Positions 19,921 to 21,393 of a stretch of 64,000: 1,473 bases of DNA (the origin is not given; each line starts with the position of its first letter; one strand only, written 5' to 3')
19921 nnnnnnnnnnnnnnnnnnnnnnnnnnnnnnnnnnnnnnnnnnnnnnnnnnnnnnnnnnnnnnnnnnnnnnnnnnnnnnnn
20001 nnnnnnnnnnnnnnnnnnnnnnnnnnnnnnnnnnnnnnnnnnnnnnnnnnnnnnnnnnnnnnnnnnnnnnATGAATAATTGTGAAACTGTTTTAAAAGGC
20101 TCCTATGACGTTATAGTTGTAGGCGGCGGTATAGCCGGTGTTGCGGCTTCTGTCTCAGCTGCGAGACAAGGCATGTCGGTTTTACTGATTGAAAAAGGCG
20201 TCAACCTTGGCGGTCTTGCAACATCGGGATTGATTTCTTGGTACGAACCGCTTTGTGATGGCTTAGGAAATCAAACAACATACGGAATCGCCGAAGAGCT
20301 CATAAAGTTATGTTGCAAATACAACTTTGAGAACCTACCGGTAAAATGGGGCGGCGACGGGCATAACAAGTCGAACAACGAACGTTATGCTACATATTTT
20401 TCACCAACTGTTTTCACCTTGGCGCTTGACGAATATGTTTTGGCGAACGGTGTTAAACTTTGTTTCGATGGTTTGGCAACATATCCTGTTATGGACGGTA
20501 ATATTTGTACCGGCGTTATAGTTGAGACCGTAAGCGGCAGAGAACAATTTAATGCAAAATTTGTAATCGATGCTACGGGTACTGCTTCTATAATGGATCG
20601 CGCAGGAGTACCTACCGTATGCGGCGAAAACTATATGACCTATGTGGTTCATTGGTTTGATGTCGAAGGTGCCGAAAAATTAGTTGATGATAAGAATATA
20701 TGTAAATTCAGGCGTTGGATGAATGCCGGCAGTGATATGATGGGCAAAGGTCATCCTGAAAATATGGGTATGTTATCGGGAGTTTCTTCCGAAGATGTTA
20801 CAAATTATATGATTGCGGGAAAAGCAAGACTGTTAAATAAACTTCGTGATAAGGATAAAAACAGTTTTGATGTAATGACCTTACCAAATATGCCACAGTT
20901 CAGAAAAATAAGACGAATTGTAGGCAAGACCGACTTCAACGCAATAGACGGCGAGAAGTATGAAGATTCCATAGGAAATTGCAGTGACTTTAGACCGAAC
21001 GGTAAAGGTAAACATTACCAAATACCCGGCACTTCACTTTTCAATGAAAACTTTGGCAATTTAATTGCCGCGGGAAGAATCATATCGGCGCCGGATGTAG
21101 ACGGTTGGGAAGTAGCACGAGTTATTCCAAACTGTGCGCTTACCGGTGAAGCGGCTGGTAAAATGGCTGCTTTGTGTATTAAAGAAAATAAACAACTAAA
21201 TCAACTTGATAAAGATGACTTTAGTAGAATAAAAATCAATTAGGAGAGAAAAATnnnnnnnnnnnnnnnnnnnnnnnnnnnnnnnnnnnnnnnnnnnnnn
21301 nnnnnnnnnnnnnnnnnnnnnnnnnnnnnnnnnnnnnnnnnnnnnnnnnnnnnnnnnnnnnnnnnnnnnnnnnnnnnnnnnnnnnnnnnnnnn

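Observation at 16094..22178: Orphan glycyl-radical-enzyme operon with a sialidase-fold protein, a FAD oxidoreductase and a NanA/DapA-type aldolase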

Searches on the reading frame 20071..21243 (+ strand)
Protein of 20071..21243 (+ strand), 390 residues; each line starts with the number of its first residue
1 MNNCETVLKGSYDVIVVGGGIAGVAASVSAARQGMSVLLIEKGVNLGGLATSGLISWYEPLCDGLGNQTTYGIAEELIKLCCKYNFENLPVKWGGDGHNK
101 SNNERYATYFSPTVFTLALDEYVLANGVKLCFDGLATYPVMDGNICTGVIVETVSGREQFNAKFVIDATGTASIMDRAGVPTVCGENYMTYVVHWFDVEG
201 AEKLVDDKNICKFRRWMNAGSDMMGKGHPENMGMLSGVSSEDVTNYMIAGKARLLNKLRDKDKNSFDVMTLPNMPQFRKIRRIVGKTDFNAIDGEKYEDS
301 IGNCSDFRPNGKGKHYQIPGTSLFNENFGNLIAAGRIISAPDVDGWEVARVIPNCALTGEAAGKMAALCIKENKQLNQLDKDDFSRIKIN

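Call 3: search_protein_families(library=pfam, proteins=[window:20071-21243:+])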
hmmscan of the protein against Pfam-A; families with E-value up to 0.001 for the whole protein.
window:20071-21243:+ (390 aa): 9 families
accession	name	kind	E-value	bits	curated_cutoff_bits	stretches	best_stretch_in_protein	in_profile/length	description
PF12831.13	FAD_oxidored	-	1.4e-52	179.8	27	2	13-201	1-180/416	FAD dependent oxidoreductase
PF01266.30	DAO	-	3.4e-10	40.4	27.9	1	13-53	1-40/353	FAD dependent oxidoreductase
PF00890.30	FAD_binding_2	-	8.6e-10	38.8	20.4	1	13-48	1-36/414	FAD binding domain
PF13450.12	NAD_binding_8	-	5.9e-08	33.3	21.9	1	16-52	1-37/68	NAD(P)-binding Rossmann-like domain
PF01134.28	GIDA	-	5.7e-06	26.1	22.1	1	13-42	1-31/391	Glucose inhibited division protein A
PF07992.20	Pyr_redox_2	-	1.9e-05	24.7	26.1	1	12-45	1-34/291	Pyridine nucleotide-disulphide oxidoreductase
PF05834.18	Lycopene_cycl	-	8.5e-05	22.2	23.4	1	13-175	1-145/380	Lycopene cyclase protein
PF01494.25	FAD_binding_3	-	0.00011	22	22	0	12-42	2-32/349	FAD binding domain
PF03486.20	HI0933_like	-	0.00013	21.9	50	1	13-47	2-36/244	HI0933-like protein Rossmann domain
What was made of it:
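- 20071..21243 (+): PF12831 FAD-dependent oxidoreductase, translationally coupled to the GRE; specific function unknown. Pfam 1e-52 (call 3).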

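Call 4: search_protein_families(library=ncbifam, proteins=[window:20071-21243:+])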
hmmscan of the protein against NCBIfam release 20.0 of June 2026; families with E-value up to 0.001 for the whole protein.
window:20071-21243:+ (390 aa): 71 families (the best 25 are shown)
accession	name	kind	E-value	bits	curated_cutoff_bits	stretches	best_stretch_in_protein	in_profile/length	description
TIGR02032.1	GG-red-SF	subfamily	2.2e-13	50.6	158.8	1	12-199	1-175/297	geranylgeranyl reductase family protein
NF053717.1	VnlPnlRedVprA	equivalog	2.4e-09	36.6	600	1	10-49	5-44/481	vinyl phenol reductase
NF004789.0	PRK06134.1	subfamily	2.9e-09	36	747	1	8-57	9-59/581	FAD-dependent oxidoreductase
NF041080.1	DGGGPL_reductase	equivalog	3e-09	36.3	580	0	11-42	1-32/447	digeranylgeranylglycerophospholipid reductase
TIGR03467.1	HpnE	equivalog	1e-08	34.9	283.05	1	14-52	1-39/430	hydroxysqualene dehydroxylase HpnE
NF053677.1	Desat2ChcC2Cyan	equivalog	3.5e-08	32.3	900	1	12-88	1-78/558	4-oxocyclohex-2-ene-1-carboxylate 5-dehydrogenase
NF049967.1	QhpG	equivalog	7.9e-08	31.6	240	1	14-173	1-142/423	flavin-dependent monooxygenase QhpG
NF005882.1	PRK07843.1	equivalog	9.1e-08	31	788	1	12-52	2-43/547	3-oxosteroid 1-dehydrogenase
NF009476.0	PRK12839.1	equivalog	2.9e-07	29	940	1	9-57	6-55/572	FAD-dependent oxidoreductase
NF009477.0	PRK12843.1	equivalog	3.9e-07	28.9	758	1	9-54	14-60/578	FAD-dependent oxidoreductase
NF006130.0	PRK08274.1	equivalog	7.2e-07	28.4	369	1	11-43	5-37/467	FAD-dependent tricarballylate dehydrogenase TcuA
TIGR01350.1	lipoamide_DH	equivalog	9.6e-07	27.8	408.8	1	11-49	1-38/461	dihydrolipoyl dehydrogenase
NF005508.0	PRK07121.1-1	equivalog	1.1e-06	27.4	537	1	11-50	20-59/497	FAD-binding protein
NF005064.0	PRK06481.1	equivalog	1.5e-06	27.2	542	1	7-49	57-99/506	flavocytochrome c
NF005512.0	PRK07121.1-5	subfamily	1.8e-06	26.8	812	1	12-51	22-61/489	FAD-binding protein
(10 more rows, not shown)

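Call 41: search_solved_structures(query=window:20071-21243:+, max_evalue=0.01)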
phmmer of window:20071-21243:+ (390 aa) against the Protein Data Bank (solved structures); distinct sequences matched with E-value up to 0.01: 58.
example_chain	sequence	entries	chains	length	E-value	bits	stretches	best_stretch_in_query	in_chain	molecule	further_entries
5fjm_A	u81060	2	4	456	3.4e-06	29.3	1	4-56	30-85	L-AMINO ACID DEAMINASE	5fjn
3cty_A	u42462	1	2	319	1.2e-05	27.5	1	11-60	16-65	Thioredoxin reductase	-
5mh4_A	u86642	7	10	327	1.9e-05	26.9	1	10-77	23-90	Thioredoxin reductase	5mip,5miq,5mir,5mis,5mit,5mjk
2i0z_A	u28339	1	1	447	4.8e-05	25.5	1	11-53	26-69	NAD(FAD)-utilizing dehydrogenases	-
7jyp_A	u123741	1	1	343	7.9e-05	24.8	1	2-53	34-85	Thioredoxin reductase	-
7u6l_A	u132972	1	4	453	9.2e-05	24.6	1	11-50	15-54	Amine oxidase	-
7aaw_A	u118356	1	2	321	9.6e-05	24.5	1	11-83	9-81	Thioredoxin reductase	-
7e7h_A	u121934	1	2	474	0.00012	24.3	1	11-50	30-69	Amino_oxidase domain-containing protein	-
4at0_A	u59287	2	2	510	0.00016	23.8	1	12-50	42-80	3-KETOSTEROID-DELTA4-5ALPHA-DEHYDROGENASE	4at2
2q7v_A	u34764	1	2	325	0.00018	23.7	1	11-53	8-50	Thioredoxin reductase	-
5bva_A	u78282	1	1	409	0.00054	22.1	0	11-181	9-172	flavin-dependent halogenase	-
5bul_A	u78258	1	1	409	0.00054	22.1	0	11-181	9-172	flavin-dependent halogenase triple mutant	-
4zn0_A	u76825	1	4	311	0.00063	21.9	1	10-58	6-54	Thioredoxin reductase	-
2qae_A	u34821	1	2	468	0.00063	21.9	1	11-50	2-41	Dihydrolipoyl dehydrogenase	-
7c49_A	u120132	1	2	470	0.00094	21.3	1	3-50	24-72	Amine oxidase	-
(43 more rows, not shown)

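Call 56: find_homologous_proteins(query=window:20071-21243:+)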
Query window:20071-21243:+ (390 aa): 3309 proteins with E <= 0.001 among 8000 candidates; the best 120 are listed.
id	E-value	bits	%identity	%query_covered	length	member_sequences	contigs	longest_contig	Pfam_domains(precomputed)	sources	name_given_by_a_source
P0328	4.2e-250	847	93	100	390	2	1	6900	PF01266.31,PF13450.13,PF00890.31,PF01134.29,PF12831.14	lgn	-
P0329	7.8e-220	748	83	100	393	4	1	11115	PF01266.31,PF13450.13,PF00890.31,PF07992.21,PF12831.14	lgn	-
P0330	1.4e-204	697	77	100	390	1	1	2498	PF01946.24,PF01266.31,PF13450.13,PF00890.31,PF07992.21,PF01134.29,PF01494.26,PF12831.14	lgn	-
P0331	4.4e-204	696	77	100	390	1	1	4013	PF01946.24,PF01266.31,PF13450.13,PF00890.31,PF07992.21,PF01494.26,PF12831.14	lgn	-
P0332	9.5e-202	688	77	100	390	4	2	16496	PF01946.24,PF01266.31,PF13450.13,PF00890.31,PF07992.21,PF01494.26,PF12831.14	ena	-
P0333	7.2e-200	682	75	100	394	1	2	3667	PF01946.24,PF01266.31,PF13450.13,PF00890.31,PF01134.29,PF01494.26,PF12831.14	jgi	-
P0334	1.0e-190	652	72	100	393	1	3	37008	PF01266.31,PF13450.13,PF00890.31,PF12831.14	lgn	-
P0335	6.2e-186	636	70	100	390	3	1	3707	PF01946.24,PF01266.31,PF13450.13,PF00890.31,PF07992.21,PF05834.19,PF01134.29,PF12831.14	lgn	-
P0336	6.3e-178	610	72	94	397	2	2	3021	PF01946.24,PF01266.31,PF13450.13,PF00890.31,PF07992.21,PF01134.29,PF12831.14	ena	-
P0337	5.3e-177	607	66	99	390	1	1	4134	PF01946.24,PF01266.31,PF13450.13,PF00890.31,PF07992.21,PF03486.21,PF01134.29,PF12831.14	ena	-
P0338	1.3e-175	602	68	93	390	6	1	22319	PF01266.31,PF13450.13,PF00890.31,PF01134.29,PF12831.14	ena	-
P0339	3.8e-175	600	72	93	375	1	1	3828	PF01266.31,PF13450.13,PF00890.31,PF12831.14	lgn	-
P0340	1.1e-174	599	68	98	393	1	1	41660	PF01946.24,PF01266.31,PF13450.13,PF00890.31,PF07992.21,PF03486.21,PF01134.29,PF12831.14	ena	-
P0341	1.2e-173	596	67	100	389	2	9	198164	PF01266.31,PF13450.13,PF00890.31,PF07992.21,PF12831.14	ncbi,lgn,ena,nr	ncbi:MAG: FAD-dependent oxidoreductase [Clostridia bacterium]|nr:FAD-dependent oxidoreductase [Clost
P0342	1.1e-172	592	66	99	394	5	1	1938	PF01266.31,PF13450.13,PF00890.31,PF07992.21,PF04820.21,PF01134.29,PF12831.14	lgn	-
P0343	1.4e-172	592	67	99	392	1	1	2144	PF01266.31,PF13450.13,PF00890.31,PF07992.21,PF04820.21,PF01134.29,PF12831.14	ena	-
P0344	1.8e-172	592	66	99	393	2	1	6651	PF01266.31,PF13450.13,PF00890.31,PF07992.21,PF01134.29,PF12831.14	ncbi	-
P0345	4.0e-172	591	66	100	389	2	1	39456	PF01946.24,PF01266.31,PF00890.31,PF07992.21,PF01134.29,PF12831.14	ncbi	-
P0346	5.0e-172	590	68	96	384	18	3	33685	PF01946.24,PF01266.31,PF13450.13,PF00890.31,PF07992.21,PF03486.21,PF01134.29,PF12831.14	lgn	-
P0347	5.4e-172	590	71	93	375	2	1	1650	PF01946.24,PF01266.31,PF13450.13,PF00890.31,PF07992.21,PF12831.14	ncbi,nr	ncbi:MAG: FAD-dependent oxidoreductase, partial [Clostridia bacterium]|nr:FAD-dependent oxidoreducta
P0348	1.4e-171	589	69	95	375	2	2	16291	PF01946.24,PF01266.31,PF13450.13,PF00890.31,PF07992.21,PF03486.21,PF01134.29,PF12831.14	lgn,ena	-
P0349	2.9e-171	588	68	95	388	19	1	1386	PF01946.24,PF01266.31,PF13450.13,PF00890.31,PF07992.21,PF03486.21,PF01134.29,PF12831.14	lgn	-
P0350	3.2e-171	588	68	96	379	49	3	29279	PF01946.24,PF01266.31,PF13450.13,PF00890.31,PF07992.21,PF03486.21,PF01134.29,PF12831.14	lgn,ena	-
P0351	3.9e-171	587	71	92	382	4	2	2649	PF01946.24,PF01266.31,PF13450.13,PF00890.31,PF07992.21,PF12831.14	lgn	-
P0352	6.8e-171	586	66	95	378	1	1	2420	PF01946.24,PF01266.31,PF13450.13,PF00890.31,PF07992.21,PF01134.29,PF12831.14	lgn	-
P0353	6.9e-171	586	67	98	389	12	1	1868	PF01266.31,PF13450.13,PF00890.31,PF07992.21,PF01134.29,PF12831.14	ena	-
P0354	7.8e-171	586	67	98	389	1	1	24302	PF01266.31,PF13450.13,PF00890.31,PF12831.14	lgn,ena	-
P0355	8.2e-171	586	65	99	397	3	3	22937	PF01266.31,PF00890.31,PF12831.14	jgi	-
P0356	1.5e-170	585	66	100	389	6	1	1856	PF01946.24,PF01266.31,PF13450.13,PF00890.31,PF07992.21,PF01134.29,PF12831.14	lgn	-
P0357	2.0e-170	585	67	95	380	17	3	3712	PF01946.24,PF01266.31,PF13450.13,PF00890.31,PF07992.21,PF03486.21,PF01134.29,PF12831.14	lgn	-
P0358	3.8e-170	584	68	95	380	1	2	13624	PF01266.31,PF13450.13,PF00890.31,PF07992.21,PF12831.14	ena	-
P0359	4.7e-170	584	66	88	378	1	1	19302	PF01946.24,PF01266.31,PF13450.13,PF00890.31,PF07992.21,PF01134.29,PF12831.14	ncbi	-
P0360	5.4e-170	583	65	88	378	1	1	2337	PF01946.24,PF01266.31,PF13450.13,PF00890.31,PF07992.21,PF01134.29,PF12831.14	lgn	-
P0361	6.2e-170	583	65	99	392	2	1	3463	PF01266.31,PF13450.13,PF00890.31,PF07992.21,PF03486.21,PF04820.21,PF01134.29,PF12831.14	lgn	-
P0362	7.5e-170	583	65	100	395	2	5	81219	PF01266.31,PF00890.31,PF12831.14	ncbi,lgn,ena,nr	ncbi:MAG: FAD-dependent oxidoreductase [Clostridia bacterium]|nr:FAD-dependent oxidoreductase [Clost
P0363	1.2e-169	582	66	99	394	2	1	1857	PF01266.31,PF13450.13,PF00890.31,PF07992.21,PF04820.21,PF01134.29,PF12831.14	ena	-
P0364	3.2e-169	581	69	94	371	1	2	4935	PF01266.31,PF13450.13,PF00890.31,PF07992.21,PF01134.29,PF12831.14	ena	-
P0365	3.2e-169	581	67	95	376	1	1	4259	PF01946.24,PF01266.31,PF13450.13,PF00890.31,PF03486.21,PF01134.29,PF12831.14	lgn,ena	-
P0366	4.4e-169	581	65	98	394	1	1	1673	PF01266.31,PF13450.13,PF00890.31,PF07992.21,PF01134.29,PF12831.14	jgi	-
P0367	5.5e-169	580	67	95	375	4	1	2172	PF01946.24,PF01266.31,PF13450.13,PF00890.31,PF07992.21,PF03486.21,PF01134.29,PF12831.14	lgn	-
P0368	1.2e-168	579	66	99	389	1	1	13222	PF01946.24,PF01266.31,PF00890.31,PF07992.21,PF01134.29,PF12831.14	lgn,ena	-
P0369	1.3e-168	579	67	95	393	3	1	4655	PF01946.24,PF01266.31,PF13450.13,PF00890.31,PF07992.21,PF01134.29,PF12831.14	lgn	-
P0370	1.3e-168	579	68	95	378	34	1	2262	PF01946.24,PF01266.31,PF13450.13,PF00890.31,PF07992.21,PF03486.21,PF01134.29,PF12831.14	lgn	-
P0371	2.9e-168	578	68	96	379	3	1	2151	PF01266.31,PF13450.13,PF00890.31,PF12831.14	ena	-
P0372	4.8e-168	577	64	91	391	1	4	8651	PF01946.24,PF01266.31,PF13450.13,PF00890.31,PF07992.21,PF01134.29,PF12831.14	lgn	-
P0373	6.2e-168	577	68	93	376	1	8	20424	PF01946.24,PF01266.31,PF13450.13,PF00890.31,PF07992.21,PF03486.21,PF01134.29,PF12831.14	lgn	-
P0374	7.5e-168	576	66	99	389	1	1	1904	PF01946.24,PF01266.31,PF13450.13,PF00890.31,PF07992.21,PF01134.29,PF12831.14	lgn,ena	-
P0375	8.0e-168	576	66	96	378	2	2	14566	PF01946.24,PF01266.31,PF13450.13,PF00890.31,PF07992.21,PF01134.29,PF12831.14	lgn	-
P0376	8.2e-168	576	68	94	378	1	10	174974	PF01266.31,PF13450.13,PF00890.31,PF12831.14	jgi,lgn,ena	-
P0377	1.0e-167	576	64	99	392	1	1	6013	PF01266.31,PF13450.13,PF00890.31,PF07992.21,PF03486.21,PF04820.21,PF01134.29,PF12831.14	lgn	-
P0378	3.6e-167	574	68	85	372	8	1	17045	PF01266.31,PF13450.13,PF00890.31,PF07992.21,PF01134.29,PF12831.14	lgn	-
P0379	5.7e-167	574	66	95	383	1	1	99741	PF01946.24,PF01266.31,PF13450.13,PF00890.31,PF07992.21,PF03486.21,PF01134.29,PF12831.14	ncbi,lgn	-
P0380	9.7e-167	573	66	95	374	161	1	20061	PF01266.31,PF13450.13,PF00890.31,PF07992.21,PF01134.29,PF12831.14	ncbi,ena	-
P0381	1.1e-166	573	65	89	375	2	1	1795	PF01946.24,PF01266.31,PF13450.13,PF00890.31,PF07992.21,PF01134.29,PF12831.14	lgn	-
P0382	1.6e-166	572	65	99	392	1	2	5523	PF01946.24,PF01266.31,PF13450.13,PF00890.31,PF01134.29,PF12831.14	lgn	-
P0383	1.9e-166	572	66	95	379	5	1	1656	PF01266.31,PF13450.13,PF00890.31,PF07992.21,PF03486.21,PF01134.29,PF12831.14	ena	-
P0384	2.1e-166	572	66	95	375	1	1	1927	PF01266.31,PF13450.13,PF00890.31,PF03486.21,PF01134.29,PF12831.14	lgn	-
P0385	2.7e-166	571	67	95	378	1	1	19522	PF01266.31,PF00890.31,PF12831.14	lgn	-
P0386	3.9e-166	571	67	94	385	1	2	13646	PF01266.31,PF13450.13,PF00890.31,PF01134.29,PF12831.14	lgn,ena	-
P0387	4.5e-166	571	63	100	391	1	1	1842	PF01946.24,PF01266.31,PF13450.13,PF00890.31,PF01134.29,PF12831.14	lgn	-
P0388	5.0e-166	570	65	99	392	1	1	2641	PF01946.24,PF01266.31,PF00890.31,PF12831.14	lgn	-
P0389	5.6e-166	570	64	97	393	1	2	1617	PF01946.24,PF01266.31,PF13450.13,PF00890.31,PF07992.21,PF01134.29,PF12831.14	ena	-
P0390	5.9e-166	570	66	95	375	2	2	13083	PF01946.24,PF01266.31,PF13450.13,PF00890.31,PF07992.21,PF12831.14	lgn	-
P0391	6.7e-166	570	68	94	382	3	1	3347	PF01266.31,PF13450.13,PF00890.31,PF01134.29,PF12831.14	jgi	jgi:hypothetical protein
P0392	1.1e-165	569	67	95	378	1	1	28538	PF01266.31,PF13450.13,PF00890.31,PF03486.21,PF01134.29,PF12831.14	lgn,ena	-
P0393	1.1e-165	569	68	93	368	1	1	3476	PF01266.31,PF13450.13,PF00890.31,PF07992.21,PF01134.29,PF12831.14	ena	-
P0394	1.4e-165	569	63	98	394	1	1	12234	PF01946.24,PF01266.31,PF13450.13,PF00890.31,PF07992.21,PF01134.29,PF12831.14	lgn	-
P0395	1.5e-165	569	66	95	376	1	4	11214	PF01266.31,PF13450.13,PF00890.31,PF07992.21,PF01134.29,PF12831.14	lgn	-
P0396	2.4e-165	568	67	92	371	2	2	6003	PF01946.24,PF01266.31,PF13450.13,PF00890.31,PF07992.21,PF03486.21,PF01134.29,PF12831.14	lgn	-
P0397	2.5e-165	568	66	95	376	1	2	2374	PF01266.31,PF13450.13,PF00890.31,PF12831.14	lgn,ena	-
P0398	2.7e-165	568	63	99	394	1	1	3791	PF01266.31,PF13450.13,PF00890.31,PF01134.29,PF12831.14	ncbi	-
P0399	2.7e-165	568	64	99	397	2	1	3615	PF01946.24,PF01266.31,PF13450.13,PF00890.31,PF01134.29,PF12831.14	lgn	-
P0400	2.8e-165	568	66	96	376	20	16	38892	PF01946.24,PF01266.31,PF13450.13,PF00890.31,PF07992.21,PF03486.21,PF01134.29,PF12831.14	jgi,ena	-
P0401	4.1e-165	567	67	92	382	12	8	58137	PF01266.31,PF13450.13,PF00890.31,PF07992.21,PF01134.29,PF12831.14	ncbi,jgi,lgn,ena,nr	ncbi:MAG: FAD-dependent oxidoreductase [Ruminococcaceae bacterium]|nr:FAD-dependent oxidoreductase [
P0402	4.2e-165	567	66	94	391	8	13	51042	PF01266.31,PF13450.13,PF00890.31,PF07992.21,PF01134.29,PF12831.14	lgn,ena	-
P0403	4.3e-165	567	67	91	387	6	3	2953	PF01946.24,PF01266.31,PF13450.13,PF00890.31,PF07992.21,PF03486.21,PF01134.29,PF12831.14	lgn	-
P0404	4.3e-165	567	66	93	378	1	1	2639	PF01946.24,PF01266.31,PF13450.13,PF00890.31,PF01134.29,PF12831.14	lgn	-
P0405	4.4e-165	567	66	90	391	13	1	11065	PF00890.31,PF12831.14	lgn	-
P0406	5.8e-165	567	66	96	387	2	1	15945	PF01266.31,PF13450.13,PF00890.31,PF07992.21,PF01134.29,PF12831.14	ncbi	-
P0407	1.1e-164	566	66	97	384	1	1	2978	PF01266.31,PF13450.13,PF00890.31,PF12831.14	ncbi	-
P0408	1.4e-164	566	64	98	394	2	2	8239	PF01946.24,PF01266.31,PF13450.13,PF00890.31,PF07992.21,PF01134.29,PF12831.14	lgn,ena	-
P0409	1.5e-164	566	64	99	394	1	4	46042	PF01946.24,PF01266.31,PF13450.13,PF00890.31,PF07992.21,PF01134.29,PF12831.14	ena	-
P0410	1.7e-164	565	64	97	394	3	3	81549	PF01266.31,PF13450.13,PF00890.31,PF07992.21,PF01134.29,PF12831.14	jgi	-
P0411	2.1e-164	565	64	100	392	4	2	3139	PF01266.31,PF13450.13,PF00890.31,PF01134.29,PF12831.14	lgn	-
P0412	4.7e-164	564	62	98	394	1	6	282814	PF01266.31,PF00890.31,PF12831.14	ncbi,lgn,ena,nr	ncbi:MAG: FAD-dependent oxidoreductase [Clostridia bacterium]|nr:FAD-dependent oxidoreductase [Clost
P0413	6.2e-164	564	68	92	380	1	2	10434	PF01946.24,PF01266.31,PF13450.13,PF00890.31,PF07992.21,PF03486.21,PF01134.29,PF12831.14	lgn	-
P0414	6.7e-164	563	63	92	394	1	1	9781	PF01946.24,PF01266.31,PF13450.13,PF00890.31,PF07992.21,PF01134.29,PF12831.14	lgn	-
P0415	6.9e-164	563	68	94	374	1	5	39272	PF01946.24,PF01266.31,PF13450.13,PF00890.31,PF07992.21,PF12831.14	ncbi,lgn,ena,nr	ncbi:MAG: FAD-dependent oxidoreductase [Clostridia bacterium]|nr:FAD-dependent oxidoreductase [Clost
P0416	1.4e-163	562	63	93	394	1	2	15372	PF01266.31,PF00890.31,PF12831.14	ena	-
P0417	1.7e-163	562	63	98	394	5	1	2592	PF01946.24,PF01266.31,PF13450.13,PF00890.31,PF07992.21,PF01134.29,PF12831.14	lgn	-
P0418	2.1e-163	562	64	96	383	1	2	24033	PF01946.24,PF01266.31,PF13450.13,PF00890.31,PF07992.21,PF01134.29,PF12831.14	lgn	-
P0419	2.7e-163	561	65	87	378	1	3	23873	PF01946.24,PF01266.31,PF13450.13,PF00890.31,PF07992.21,PF01134.29,PF12831.14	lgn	-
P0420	3.2e-163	561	66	94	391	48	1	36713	PF01266.31,PF13450.13,PF00890.31,PF07992.21,PF01134.29,PF12831.14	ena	-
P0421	3.3e-163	561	62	98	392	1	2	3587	PF01266.31,PF13450.13,PF00890.31,PF07992.21,PF01134.29,PF12831.14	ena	-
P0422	3.9e-163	561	68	94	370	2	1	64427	PF01946.24,PF01266.31,PF13450.13,PF00890.31,PF07992.21,PF12831.14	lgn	-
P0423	5.0e-163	561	69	92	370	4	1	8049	PF01266.31,PF13450.13,PF00890.31,PF07992.21,PF03486.21,PF12831.14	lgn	-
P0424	5.8e-163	560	67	93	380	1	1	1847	PF01946.24,PF01266.31,PF13450.13,PF00890.31,PF01134.29,PF12831.14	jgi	-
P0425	7.3e-163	560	63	98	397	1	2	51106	PF01946.24,PF01266.31,PF13450.13,PF00890.31,PF01134.29,PF12831.14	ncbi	-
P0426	7.4e-163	560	65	94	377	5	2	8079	PF01266.31,PF13450.13,PF00890.31,PF01134.29,PF12831.14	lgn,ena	-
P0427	9.4e-163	560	65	92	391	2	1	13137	PF01266.31,PF00890.31,PF01134.29,PF12831.14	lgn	-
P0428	2.0e-162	559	66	96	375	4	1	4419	PF01266.31,PF13450.13,PF00890.31,PF07992.21,PF03486.21,PF01134.29,PF12831.14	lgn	-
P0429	3.1e-162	558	65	92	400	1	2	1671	PF01266.31,PF00890.31,PF01134.29,PF12831.14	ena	-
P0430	4.4e-162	557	64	99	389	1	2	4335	PF01266.31,PF13450.13,PF00890.31,PF01134.29,PF12831.14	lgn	-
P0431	8.1e-162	557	65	88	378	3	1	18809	PF01266.31,PF13450.13,PF00890.31,PF07992.21,PF01134.29,PF12831.14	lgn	-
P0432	1.1e-161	556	61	98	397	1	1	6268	PF01946.24,PF01266.31,PF13450.13,PF00890.31,PF01134.29,PF12831.14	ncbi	-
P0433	1.8e-161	555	64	96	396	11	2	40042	PF01266.31,PF00890.31,PF01134.29,PF12831.14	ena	-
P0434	2.1e-161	555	69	90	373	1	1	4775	PF01266.31,PF13450.13,PF00890.31,PF07992.21,PF12831.14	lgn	-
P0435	2.2e-161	555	66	95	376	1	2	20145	PF01266.31,PF13450.13,PF00890.31,PF07992.21,PF03486.21,PF01134.29,PF12831.14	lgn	-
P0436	2.9e-161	555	65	96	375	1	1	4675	PF01266.31,PF13450.13,PF00890.31,PF07992.21,PF03486.21,PF01134.29,PF12831.14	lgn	-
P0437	3.9e-161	554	65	95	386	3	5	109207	PF01266.31,PF13450.13,PF00890.31,PF07992.21,PF12831.14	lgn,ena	-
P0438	6.9e-161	554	61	91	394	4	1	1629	PF01946.24,PF01266.31,PF00890.31,PF07992.21,PF01134.29,PF12831.14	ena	-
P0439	9.5e-161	553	66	94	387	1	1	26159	PF01946.24,PF01266.31,PF13450.13,PF00890.31,PF07992.21,PF03486.21,PF01134.29,PF12831.14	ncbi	-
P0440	1.4e-160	552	63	97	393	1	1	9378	PF01946.24,PF01266.31,PF13450.13,PF00890.31,PF07992.21,PF01134.29,PF12831.14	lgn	-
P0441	1.6e-160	552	62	91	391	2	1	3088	PF01266.31,PF13450.13,PF00890.31,PF07992.21,PF01134.29,PF12831.14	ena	-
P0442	2.1e-160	552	61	92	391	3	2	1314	PF01266.31,PF13450.13,PF00890.31,PF12831.14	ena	-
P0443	2.9e-160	551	63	98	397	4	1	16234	PF01946.24,PF01266.31,PF13450.13,PF00890.31,PF07992.21,PF03486.21,PF01134.29,PF12831.14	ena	-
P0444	4.1e-160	551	62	98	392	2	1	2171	PF01946.24,PF01266.31,PF13450.13,PF00890.31,PF07992.21,PF01134.29,PF12831.14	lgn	-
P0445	4.5e-160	551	66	95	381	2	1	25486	PF01266.31,PF13450.13,PF00890.31,PF07992.21,PF03486.21,PF01134.29,PF12831.14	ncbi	-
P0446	5.4e-160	551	67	92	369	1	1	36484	PF01266.31,PF13450.13,PF00890.31,PF07992.21,PF01134.29,PF12831.14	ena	-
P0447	8.1e-160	550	65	91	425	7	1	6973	PF01266.31,PF13450.13,PF00890.31,PF07992.21,PF01134.29,PF12831.14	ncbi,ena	-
